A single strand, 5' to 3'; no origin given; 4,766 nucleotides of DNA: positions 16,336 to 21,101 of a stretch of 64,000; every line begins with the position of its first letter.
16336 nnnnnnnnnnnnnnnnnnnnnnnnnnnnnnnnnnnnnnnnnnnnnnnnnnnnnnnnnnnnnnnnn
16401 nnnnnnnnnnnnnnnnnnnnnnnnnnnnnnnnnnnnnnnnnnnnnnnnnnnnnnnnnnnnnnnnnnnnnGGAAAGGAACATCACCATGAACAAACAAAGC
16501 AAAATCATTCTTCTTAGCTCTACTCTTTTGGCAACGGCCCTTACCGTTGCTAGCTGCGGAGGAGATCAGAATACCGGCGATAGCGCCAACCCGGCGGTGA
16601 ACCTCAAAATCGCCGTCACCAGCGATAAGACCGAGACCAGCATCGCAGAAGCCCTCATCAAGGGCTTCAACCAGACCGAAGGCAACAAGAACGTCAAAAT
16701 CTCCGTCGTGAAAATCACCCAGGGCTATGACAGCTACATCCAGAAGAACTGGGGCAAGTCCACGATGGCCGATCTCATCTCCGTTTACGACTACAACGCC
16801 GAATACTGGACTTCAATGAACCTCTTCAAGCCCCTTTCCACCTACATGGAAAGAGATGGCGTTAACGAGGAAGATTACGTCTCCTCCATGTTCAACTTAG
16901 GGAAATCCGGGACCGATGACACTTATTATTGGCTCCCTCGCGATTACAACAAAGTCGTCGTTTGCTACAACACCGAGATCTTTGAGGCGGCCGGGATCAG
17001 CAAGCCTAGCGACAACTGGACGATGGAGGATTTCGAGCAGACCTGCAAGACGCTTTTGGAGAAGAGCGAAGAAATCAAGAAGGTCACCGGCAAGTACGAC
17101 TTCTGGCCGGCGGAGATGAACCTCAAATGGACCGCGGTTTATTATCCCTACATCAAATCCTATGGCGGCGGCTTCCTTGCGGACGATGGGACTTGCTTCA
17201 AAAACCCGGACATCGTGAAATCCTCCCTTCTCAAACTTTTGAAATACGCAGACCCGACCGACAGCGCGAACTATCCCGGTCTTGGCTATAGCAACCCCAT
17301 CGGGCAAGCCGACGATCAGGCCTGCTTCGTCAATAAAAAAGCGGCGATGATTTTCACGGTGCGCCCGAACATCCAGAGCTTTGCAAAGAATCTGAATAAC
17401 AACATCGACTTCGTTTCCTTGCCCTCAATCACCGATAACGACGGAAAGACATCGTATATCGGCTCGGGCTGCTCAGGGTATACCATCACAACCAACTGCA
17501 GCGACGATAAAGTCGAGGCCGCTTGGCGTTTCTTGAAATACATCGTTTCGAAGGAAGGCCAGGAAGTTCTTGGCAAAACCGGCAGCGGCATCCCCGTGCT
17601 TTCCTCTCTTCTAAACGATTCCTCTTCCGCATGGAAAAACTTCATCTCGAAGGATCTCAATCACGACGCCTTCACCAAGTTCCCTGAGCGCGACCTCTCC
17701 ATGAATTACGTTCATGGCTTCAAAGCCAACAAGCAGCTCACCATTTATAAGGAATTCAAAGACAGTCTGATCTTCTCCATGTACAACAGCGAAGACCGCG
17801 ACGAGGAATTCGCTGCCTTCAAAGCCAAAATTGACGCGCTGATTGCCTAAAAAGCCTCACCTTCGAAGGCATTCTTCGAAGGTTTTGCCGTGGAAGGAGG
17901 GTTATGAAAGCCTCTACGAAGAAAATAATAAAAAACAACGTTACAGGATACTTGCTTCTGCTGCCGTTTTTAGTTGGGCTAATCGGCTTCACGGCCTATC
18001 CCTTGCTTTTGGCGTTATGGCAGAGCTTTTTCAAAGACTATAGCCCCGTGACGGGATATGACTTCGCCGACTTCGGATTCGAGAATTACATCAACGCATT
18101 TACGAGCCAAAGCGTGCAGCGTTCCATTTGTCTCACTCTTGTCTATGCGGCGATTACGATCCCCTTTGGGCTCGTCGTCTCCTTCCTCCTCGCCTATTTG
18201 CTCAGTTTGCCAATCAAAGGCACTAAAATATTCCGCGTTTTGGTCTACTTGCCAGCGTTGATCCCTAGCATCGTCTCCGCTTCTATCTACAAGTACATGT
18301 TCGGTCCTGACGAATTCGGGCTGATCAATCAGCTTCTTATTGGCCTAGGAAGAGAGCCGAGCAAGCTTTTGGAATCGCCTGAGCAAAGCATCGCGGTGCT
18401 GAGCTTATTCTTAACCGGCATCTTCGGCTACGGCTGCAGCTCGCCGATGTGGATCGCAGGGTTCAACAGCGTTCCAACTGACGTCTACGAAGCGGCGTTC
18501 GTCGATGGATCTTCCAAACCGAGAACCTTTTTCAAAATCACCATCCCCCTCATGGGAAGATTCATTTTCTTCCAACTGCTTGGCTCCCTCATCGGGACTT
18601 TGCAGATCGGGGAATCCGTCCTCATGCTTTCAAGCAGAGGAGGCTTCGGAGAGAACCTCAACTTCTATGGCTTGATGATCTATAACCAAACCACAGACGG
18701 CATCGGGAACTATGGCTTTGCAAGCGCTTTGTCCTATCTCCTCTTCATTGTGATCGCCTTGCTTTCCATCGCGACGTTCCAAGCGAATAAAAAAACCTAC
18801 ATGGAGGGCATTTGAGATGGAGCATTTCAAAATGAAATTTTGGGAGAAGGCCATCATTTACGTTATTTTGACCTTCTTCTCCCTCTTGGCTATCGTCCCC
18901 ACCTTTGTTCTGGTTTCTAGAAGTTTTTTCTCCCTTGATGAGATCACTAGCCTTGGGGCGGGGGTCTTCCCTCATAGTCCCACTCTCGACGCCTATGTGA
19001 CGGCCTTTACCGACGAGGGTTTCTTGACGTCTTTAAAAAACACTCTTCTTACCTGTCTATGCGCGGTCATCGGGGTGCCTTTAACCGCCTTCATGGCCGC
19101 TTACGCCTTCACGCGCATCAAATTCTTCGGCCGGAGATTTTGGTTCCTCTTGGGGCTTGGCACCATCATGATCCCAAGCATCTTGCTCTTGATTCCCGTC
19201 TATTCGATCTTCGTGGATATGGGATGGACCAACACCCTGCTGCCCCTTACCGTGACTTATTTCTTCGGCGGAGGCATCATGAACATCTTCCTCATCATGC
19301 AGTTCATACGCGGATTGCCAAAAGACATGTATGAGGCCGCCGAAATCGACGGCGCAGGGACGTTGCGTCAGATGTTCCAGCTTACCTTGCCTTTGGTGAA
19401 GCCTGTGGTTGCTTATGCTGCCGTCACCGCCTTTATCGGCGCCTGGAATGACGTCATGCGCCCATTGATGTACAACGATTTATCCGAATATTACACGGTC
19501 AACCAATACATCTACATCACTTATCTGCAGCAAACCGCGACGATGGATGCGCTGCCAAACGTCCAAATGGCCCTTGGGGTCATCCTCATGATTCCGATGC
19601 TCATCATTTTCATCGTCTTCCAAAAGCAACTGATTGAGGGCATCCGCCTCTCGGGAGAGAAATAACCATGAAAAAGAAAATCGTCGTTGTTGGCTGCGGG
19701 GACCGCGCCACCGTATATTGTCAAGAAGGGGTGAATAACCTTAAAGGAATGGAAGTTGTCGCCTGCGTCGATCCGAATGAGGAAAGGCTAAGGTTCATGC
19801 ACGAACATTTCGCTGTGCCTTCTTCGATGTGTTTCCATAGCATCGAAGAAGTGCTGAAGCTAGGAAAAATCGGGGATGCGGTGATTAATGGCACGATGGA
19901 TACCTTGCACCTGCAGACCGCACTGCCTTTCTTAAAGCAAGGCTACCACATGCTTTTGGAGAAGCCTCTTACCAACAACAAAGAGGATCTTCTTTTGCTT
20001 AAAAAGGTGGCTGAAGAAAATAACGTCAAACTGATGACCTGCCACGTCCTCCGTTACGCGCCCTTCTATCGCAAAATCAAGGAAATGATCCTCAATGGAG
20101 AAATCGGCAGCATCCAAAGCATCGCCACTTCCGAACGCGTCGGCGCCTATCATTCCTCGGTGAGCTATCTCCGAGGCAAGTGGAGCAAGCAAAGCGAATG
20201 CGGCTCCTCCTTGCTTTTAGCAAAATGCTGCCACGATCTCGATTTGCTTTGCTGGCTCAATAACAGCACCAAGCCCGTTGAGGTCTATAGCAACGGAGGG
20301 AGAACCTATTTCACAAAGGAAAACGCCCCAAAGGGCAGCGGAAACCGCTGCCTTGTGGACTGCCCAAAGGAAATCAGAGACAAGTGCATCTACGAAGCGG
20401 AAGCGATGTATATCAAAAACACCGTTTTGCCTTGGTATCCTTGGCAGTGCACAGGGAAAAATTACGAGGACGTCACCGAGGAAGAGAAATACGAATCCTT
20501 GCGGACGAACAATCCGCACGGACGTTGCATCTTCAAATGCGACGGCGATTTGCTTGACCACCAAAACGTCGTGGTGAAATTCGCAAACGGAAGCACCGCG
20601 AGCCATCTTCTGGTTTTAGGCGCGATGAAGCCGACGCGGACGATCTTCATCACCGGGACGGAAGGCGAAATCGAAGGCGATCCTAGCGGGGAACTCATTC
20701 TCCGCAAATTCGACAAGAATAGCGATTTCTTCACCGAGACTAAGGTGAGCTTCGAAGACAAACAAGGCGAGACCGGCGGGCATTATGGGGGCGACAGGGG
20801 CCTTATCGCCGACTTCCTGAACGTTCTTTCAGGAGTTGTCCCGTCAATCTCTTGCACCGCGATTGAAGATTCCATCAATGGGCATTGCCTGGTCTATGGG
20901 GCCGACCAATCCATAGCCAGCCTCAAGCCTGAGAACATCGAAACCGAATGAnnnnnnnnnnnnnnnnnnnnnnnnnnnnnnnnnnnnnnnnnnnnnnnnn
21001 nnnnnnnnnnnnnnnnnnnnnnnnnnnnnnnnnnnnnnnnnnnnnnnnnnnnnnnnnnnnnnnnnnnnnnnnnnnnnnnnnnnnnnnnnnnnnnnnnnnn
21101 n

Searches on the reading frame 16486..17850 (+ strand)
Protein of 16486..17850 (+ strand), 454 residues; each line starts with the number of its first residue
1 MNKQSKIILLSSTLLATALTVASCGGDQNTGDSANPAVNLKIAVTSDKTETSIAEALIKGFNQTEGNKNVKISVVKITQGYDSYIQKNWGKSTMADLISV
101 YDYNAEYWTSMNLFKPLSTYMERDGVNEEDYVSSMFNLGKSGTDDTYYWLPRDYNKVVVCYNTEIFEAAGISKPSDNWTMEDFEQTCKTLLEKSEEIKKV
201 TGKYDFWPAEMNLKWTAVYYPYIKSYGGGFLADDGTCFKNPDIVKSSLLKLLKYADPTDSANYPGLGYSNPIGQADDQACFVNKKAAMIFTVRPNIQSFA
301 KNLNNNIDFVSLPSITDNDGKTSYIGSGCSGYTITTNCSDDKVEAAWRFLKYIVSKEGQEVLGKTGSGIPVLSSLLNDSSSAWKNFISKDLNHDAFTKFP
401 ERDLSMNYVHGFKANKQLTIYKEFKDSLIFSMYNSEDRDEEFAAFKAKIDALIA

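Call 30: search_protein_families(library=pfam, proteins=[window:16486-17850:+], max_evalue=0.00001)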
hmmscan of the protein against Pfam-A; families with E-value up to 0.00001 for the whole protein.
window:16486-17850:+ (454 aa): 2 families
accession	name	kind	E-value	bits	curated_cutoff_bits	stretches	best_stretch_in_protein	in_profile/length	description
PF01547.30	SBP_bac_1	-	1.5e-21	78.2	26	1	48-360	4-307/307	Bacterial extracellular solute-binding protein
PF13416.11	SBP_bac_8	-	4.8e-21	76.2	27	1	57-378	2-268/279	Bacterial extracellular solute-binding protein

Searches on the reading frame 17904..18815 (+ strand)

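Call 30: search_protein_families(library=pfam, proteins=[window:17904-18815:+], max_evalue=0.00001)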
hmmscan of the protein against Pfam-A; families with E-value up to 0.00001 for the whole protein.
window:17904-18815:+ (303 aa): 1 family
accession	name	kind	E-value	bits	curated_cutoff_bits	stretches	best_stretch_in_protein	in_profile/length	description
PF00528.27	BPD_transp_1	-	1.3e-08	35.2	26.4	1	89-288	1-174/184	Binding-protein-dependent transport system inner membrane component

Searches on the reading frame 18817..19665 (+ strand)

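Call 30: search_protein_families(library=pfam, proteins=[window:18817-19665:+], max_evalue=0.00001)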
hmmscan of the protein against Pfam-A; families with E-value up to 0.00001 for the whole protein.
window:18817-19665:+ (282 aa): 1 family
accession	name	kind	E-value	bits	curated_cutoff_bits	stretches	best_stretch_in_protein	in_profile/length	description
PF00528.27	BPD_transp_1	-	7.7e-17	62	26.4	1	86-276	1-182/184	Binding-protein-dependent transport system inner membrane component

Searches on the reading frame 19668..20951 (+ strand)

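Call 30: search_protein_families(library=pfam, proteins=[window:19668-20951:+], max_evalue=0.00001)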
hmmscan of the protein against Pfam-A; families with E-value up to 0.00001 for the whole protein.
window:19668-20951:+ (427 aa): 4 families
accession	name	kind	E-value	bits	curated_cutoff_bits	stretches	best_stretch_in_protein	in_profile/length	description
PF01408.29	GFO_IDH_MocA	-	1.1e-15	58.8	24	1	4-124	2-118/120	Oxidoreductase family, NAD-binding Rossmann fold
PF22725.1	GFO_IDH_MocA_C3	-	1.4e-10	41.6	27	1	134-213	1-75/124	GFO/IDH/MocA C-terminal domain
PF02894.22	GFO_IDH_MocA_C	-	6.2e-08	33.1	22.9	1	138-216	1-71/218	Oxidoreductase family, C-terminal alpha/beta domain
PF22685.1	Gal80p_C-like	-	6e-06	26.9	29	0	132-200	1-69/152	Gal80p, C-terminal domain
